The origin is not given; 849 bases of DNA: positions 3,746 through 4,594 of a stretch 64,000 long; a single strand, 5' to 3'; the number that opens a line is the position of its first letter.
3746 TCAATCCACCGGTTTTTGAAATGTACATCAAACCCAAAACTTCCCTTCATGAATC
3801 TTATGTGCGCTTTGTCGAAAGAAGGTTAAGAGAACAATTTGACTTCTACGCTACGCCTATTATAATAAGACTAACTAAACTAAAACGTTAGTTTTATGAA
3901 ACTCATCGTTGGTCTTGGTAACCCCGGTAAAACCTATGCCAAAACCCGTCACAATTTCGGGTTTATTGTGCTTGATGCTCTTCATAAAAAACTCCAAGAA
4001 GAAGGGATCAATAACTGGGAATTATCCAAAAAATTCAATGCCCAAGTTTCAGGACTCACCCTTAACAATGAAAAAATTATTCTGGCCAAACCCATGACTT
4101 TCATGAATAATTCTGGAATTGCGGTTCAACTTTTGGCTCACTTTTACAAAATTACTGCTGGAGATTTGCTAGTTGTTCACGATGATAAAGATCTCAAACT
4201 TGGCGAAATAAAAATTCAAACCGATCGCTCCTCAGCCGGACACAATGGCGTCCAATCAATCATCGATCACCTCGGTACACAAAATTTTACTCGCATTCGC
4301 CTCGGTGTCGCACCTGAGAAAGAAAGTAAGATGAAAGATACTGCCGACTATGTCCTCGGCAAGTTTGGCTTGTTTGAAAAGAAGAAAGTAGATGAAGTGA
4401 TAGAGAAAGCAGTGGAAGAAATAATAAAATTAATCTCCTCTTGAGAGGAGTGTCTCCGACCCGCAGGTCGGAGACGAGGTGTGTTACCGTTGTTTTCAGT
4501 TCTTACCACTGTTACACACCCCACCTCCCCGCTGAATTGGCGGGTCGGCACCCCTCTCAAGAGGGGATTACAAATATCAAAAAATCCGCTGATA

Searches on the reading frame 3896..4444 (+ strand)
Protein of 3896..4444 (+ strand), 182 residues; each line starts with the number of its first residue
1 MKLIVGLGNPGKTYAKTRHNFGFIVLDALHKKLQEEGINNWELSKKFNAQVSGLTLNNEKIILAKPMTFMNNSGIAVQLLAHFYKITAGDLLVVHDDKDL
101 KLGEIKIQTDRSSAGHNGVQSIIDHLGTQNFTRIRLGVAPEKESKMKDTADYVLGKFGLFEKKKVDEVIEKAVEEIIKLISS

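Call 100: search_protein_families(library=pfam, proteins=[window:3896-4444:+], max_evalue=0.001)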
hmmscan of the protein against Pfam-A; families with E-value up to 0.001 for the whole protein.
window:3896-4444:+ (182 aa): 1 family
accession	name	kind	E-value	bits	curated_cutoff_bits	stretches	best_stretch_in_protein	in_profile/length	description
PF01195.25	Pept_tRNA_hydro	-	1.4e-58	198.2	27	1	3-180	1-171/183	Peptidyl-tRNA hydrolase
